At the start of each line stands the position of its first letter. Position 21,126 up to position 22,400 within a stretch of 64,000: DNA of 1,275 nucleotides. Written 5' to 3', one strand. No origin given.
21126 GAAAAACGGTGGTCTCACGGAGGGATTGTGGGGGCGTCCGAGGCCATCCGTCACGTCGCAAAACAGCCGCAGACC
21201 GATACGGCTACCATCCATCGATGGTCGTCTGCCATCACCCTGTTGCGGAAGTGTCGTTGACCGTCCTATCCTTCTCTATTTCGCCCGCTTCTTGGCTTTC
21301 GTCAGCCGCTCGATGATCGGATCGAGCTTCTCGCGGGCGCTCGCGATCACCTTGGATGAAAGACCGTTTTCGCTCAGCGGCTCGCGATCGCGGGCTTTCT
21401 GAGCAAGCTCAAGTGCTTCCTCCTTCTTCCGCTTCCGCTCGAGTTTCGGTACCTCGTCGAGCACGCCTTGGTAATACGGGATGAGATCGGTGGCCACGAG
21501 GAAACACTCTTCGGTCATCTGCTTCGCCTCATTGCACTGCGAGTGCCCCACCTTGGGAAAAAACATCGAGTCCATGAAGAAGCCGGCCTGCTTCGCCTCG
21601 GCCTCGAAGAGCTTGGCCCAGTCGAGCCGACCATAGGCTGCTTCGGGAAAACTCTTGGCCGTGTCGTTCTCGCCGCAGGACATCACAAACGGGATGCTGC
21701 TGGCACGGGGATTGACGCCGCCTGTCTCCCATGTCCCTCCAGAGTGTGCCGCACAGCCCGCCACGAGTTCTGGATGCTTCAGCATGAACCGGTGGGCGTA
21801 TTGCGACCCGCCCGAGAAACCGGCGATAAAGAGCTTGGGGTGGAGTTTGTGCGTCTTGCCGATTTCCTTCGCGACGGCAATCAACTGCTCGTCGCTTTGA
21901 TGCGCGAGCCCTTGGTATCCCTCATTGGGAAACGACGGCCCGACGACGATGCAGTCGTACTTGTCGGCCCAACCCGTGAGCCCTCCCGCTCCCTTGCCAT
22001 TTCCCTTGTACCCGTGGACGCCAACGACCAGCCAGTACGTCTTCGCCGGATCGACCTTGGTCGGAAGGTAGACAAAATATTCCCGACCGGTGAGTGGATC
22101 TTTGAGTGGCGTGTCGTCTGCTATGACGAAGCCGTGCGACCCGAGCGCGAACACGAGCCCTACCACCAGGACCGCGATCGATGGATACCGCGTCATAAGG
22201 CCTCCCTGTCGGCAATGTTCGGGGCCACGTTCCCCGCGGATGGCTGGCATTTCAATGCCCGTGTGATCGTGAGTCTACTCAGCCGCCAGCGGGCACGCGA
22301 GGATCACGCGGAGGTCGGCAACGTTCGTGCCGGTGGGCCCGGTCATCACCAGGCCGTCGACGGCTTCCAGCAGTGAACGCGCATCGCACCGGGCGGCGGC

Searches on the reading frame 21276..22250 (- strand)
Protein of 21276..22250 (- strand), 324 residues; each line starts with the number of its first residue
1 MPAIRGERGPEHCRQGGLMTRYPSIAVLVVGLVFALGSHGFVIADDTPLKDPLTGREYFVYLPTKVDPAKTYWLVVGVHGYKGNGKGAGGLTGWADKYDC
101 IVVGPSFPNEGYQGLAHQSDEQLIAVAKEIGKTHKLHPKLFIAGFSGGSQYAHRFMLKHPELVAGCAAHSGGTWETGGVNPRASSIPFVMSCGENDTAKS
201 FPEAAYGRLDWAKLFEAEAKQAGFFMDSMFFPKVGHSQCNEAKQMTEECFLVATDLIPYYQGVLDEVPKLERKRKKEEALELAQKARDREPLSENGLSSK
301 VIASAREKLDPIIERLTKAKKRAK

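Call 6: search_protein_families(library=pfam, proteins=[window:21276-22250:-], max_evalue=0.1)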
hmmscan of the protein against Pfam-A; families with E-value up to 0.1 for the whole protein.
window:21276-22250:- (324 aa): 0 families

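Call 40: find_homologous_proteins(query=window:21276-22199:-)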
Query window:21276-22199:- (307 aa): 161 proteins with E <= 0.001 among 4644 candidates; the best 120 are listed.
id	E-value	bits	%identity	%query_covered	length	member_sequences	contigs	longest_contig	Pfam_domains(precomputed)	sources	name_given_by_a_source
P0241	5.9e-207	704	100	100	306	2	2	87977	-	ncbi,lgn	-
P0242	4.6e-160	550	81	93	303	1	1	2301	-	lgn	-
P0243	1.7e-159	548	78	99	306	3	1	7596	-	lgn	-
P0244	1.2e-157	542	79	93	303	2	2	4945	-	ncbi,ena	-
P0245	6.8e-156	536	81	92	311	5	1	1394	-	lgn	-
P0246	1.2e-142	493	75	93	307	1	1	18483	-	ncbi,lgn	-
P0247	2.4e-119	416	60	96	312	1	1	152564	-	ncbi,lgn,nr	ncbi:MAG: hypothetical protein GC164_07390 [Phycisphaera sp.]|nr:hypothetical protein [Phycisphaera 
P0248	3.6e-116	406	64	88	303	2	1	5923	-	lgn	-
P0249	1.5e-87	312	55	82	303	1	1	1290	-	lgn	-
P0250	2.3e-87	311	51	97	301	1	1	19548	-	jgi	jgi:predicted esterase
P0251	4.2e-86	307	56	74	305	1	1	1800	-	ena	-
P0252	2.6e-85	305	48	94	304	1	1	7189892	-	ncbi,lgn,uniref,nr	ncbi:alpha/beta hydrolase [Humisphaera borealis]|uniref:Alpha/beta hydrolase n=1 Tax=Humisphaera bor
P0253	1.4e-84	302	49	97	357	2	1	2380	-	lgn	-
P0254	9.1e-84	300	51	86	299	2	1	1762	-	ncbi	-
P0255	2.5e-83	298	49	89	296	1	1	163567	-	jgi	jgi:predicted esterase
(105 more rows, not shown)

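Call 41: find_encoding_contigs(protein=P0241, flank=4000, max_places=4)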
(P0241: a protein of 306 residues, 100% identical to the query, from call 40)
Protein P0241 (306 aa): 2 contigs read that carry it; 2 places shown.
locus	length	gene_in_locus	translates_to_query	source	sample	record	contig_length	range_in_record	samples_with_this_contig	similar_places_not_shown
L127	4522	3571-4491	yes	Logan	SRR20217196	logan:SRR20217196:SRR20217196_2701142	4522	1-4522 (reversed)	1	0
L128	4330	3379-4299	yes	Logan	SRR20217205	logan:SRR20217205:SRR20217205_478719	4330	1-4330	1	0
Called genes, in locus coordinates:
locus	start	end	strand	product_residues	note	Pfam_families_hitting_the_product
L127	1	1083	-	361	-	?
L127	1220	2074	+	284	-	-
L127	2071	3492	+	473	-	PF13660:DUF4147, PF05161:MOFRL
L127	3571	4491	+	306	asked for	-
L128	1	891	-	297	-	?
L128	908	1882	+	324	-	-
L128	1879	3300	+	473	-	PF13660:DUF4147, PF05161:MOFRL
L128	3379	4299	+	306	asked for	-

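Call 42: find_encoding_contigs(protein=P0243, flank=7000, max_places=3)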
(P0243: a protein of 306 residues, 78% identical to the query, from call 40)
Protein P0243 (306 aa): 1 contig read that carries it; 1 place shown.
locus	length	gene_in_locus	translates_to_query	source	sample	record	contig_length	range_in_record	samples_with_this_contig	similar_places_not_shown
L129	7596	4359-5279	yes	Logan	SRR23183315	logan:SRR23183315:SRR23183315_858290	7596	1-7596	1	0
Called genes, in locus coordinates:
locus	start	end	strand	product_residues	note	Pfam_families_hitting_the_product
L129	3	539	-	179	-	?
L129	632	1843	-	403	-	PF00926:DHBP_synthase, PF00925:GTP_cyclohydro2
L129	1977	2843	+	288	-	-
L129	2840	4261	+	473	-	PF13660:DUF4147, PF05161:MOFRL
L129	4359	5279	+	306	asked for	-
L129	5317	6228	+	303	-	PF00211:Guanylate_cyc, PF00498:FHA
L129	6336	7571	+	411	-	PF00481:PP2C, PF13672:PP2C_2, PF07228:SpoIIE (faint), PF00027:cNMP_binding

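Call 43: find_encoding_contigs(protein=P0246, flank=8000, max_places=3)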
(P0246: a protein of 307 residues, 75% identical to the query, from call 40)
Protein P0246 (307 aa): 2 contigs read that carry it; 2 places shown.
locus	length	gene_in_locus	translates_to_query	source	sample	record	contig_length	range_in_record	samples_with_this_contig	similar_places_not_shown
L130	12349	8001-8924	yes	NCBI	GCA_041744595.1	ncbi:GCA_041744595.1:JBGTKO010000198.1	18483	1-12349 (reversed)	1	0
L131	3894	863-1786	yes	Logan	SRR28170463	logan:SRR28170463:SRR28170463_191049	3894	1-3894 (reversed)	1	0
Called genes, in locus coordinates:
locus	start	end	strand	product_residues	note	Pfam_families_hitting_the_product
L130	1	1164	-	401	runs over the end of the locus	PF12911:OppC_N, PF00528:BPD_transp_1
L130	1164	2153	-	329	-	PF19300:BPD_transp_1_N (weak), PF00528:BPD_transp_1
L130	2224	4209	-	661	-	PF00496:SBP_bac_5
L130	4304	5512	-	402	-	PF00926:DHBP_synthase, PF00925:GTP_cyclohydro2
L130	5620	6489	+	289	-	-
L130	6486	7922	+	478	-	PF13660:DUF4147, PF05161:MOFRL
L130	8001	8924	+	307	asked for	-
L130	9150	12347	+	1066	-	?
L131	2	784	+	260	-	?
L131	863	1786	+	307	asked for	-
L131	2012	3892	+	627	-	?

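Call 61: search_protein_families(library=ncbifam, proteins=[window:21276-22199:-], max_evalue=0.01)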
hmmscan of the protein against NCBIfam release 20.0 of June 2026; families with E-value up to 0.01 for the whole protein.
window:21276-22199:- (307 aa): 3 families
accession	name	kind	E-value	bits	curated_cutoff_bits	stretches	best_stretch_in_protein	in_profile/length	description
NF050058.1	e_dPHAscl_type1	hypoth_equivalog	3.6e-11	43.1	150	1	37-167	6-150/276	extracellular catalytic domain type 1 short-chain-length polyhydroxyalkanoate depolymerase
TIGR01840.1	esterase_phb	subfamily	9.7e-07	28.5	107.85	1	41-160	1-134/213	PHB depolymerase family esterase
NF050059.1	e_dPHAscl_type2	hypoth_equivalog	0.00064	19.2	280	0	40-90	206-263/305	extracellular catalytic domain type 2 short-chain-length polyhydroxyalkanoate depolymerase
